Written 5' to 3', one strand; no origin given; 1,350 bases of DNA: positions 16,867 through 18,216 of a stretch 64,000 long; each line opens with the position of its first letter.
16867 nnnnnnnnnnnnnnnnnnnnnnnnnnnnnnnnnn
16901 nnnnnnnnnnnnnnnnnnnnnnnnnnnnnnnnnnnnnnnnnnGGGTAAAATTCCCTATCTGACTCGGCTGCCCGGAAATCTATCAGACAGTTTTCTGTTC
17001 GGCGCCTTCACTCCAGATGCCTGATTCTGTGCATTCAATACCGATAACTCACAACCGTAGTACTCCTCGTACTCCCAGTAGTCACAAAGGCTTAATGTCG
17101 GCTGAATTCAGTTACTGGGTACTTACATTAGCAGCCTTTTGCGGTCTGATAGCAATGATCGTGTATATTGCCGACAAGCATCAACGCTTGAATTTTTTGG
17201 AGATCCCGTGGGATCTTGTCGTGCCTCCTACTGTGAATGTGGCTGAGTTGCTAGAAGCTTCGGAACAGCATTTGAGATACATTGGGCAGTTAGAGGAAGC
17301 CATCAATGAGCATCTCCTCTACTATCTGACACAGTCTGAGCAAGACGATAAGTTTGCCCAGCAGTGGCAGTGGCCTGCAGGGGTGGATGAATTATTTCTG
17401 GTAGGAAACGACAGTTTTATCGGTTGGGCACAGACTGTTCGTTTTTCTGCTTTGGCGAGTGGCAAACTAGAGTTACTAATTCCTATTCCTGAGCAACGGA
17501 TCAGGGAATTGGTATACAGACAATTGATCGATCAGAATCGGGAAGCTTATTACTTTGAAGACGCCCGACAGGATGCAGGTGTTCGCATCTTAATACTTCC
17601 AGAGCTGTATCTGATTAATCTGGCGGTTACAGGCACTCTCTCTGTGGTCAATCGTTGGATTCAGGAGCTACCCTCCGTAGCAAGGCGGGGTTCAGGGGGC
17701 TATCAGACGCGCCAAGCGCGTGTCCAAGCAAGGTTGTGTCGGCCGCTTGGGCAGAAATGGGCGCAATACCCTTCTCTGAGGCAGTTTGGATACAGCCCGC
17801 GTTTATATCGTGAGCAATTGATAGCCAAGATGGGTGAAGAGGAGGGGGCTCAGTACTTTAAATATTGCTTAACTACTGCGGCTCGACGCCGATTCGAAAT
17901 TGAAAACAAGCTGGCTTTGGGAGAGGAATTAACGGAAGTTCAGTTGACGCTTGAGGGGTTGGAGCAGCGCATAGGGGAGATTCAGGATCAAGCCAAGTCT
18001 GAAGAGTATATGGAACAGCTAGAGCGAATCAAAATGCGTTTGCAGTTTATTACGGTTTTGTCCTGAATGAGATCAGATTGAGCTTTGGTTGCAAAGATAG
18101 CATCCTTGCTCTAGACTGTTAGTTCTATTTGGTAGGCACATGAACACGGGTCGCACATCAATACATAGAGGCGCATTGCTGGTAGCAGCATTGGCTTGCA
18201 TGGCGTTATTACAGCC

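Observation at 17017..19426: Two-gene insertion (membrane coiled-coil protein + secreted beta-helix protein) where miaA-hfq normally follows mutL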

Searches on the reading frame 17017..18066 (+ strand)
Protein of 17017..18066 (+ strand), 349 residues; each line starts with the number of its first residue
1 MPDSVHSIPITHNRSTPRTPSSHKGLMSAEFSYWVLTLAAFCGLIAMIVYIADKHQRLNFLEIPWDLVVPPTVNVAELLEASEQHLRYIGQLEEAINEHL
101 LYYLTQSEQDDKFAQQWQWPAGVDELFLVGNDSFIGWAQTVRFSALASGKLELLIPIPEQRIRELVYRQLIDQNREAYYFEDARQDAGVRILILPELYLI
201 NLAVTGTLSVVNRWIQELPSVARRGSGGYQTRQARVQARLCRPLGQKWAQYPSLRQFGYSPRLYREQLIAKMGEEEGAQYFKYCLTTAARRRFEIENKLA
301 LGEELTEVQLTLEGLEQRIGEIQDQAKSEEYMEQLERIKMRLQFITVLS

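Call 6: search_protein_families(library=pfam, proteins=[window:17017-18066:+], max_evalue=0.01)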
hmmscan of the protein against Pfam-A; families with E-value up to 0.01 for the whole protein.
window:17017-18066:+ (349 aa): 0 families

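Call 7: search_protein_families(library=ncbifam, proteins=[window:17017-18066:+], max_evalue=0.01)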
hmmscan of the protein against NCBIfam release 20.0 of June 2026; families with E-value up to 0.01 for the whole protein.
window:17017-18066:+ (349 aa): 0 families

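Call 11: find_homologous_proteins(query=window:17017-18063:+)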
Query window:17017-18063:+ (349 aa): 1 proteins with E <= 0.001 among 4224 candidates.
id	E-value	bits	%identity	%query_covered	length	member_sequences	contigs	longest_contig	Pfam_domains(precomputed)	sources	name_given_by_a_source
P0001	2.3e-195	666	100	87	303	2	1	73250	-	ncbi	ncbi:MAG: hypothetical protein ACR2PW_03600 [Gammaproteobacteria bacterium]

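Call 22: search_protein_representatives(protein=window:17017-18063:+)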
Query: 349 residues. Proteins with E-value up to 0.001 (for the whole library): 1; up to 1e-10: 1; up to 1e-30: 1. The best 1 are listed.
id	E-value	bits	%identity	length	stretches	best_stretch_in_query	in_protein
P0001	7.2e-196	666.2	100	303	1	47-349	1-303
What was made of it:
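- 17017..18066 (+): ORF-A: orphan bitopic membrane protein. It is 349 aa from the first ATG. An alternative start at 17095 (M27, 323 aa) has an AAGG 5 nt upstream. The NCBI start at M47 (303 aa) cuts the TM helix. Only a self hit in the 5.8 billion-cluster collection and among 1.84 billion representatives (calls 11, 22).
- ORF-A is an orphan (calls 11, 22).
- Tried and rejected: The word-indexed search of 5.8 billion clusters and the full phmmer search of 1.84 billion representatives returned only the protein itself (calls 11, 22).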

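Call 42: predict_structure(protein=window:17017-18063:+)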
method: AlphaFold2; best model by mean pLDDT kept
length: 349 residues; sequences in the alignment: 1
mean_pLDDT: 38.5   pTM: 0.30
mean pLDDT of the five models: 38.5, 33.0, 32.0, 31.8, 31.7
residues with pLDDT >= 90: 0; 70-90: 0; 50-70: 17; < 50: 332
segments of 3 or more residues with pLDDT < 50: 1-97, 99-114, 120-140, 145-152, 156-268, 276-327, 329-349
pLDDT, mean of each block of 10 residues (from residue 1): 42 37 35 35 36 30 27 33 39 47 45 48 37 37 45 48 36 33 40 39 33 33 37 33 33 35 47 48 43 39 32 45 45 43 33
secondary structure, 60 per line:
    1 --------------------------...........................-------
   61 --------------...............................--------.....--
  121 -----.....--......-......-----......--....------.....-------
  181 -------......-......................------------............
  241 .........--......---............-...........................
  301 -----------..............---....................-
elements in order: H27-53 H75-105 E114-118 E126-130 E133-138 E140-145 E151-156 H159-162 H169-173 E188-193 H195-216 H229-249 H252-257 H261-272 H274-300 H312-325 H329-348
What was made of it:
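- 17890..18063 (+): C-terminal heptad-like, charged helical region of ORF-A (about residues 292-348). Helices 274-300, 312-325 and 329-348 in the low-confidence AF2 model (call 42).
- The ORF-A structure model is unusable (pLDDT 38.5; call 42).
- Tried and rejected: Structure of ORF-A. The single-sequence AF2 model had pLDDT 38.5 and was unusable, so no fold search was made (call 42).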

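Call 69: search_protein_families(library=phrogs, proteins=[window:17017-18063:+], max_evalue=0.01)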
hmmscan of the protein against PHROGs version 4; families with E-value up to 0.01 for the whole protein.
window:17017-18063:+ (349 aa): 0 families
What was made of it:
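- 17017..18066 (+): No family hit (calls 6, 7, 69).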
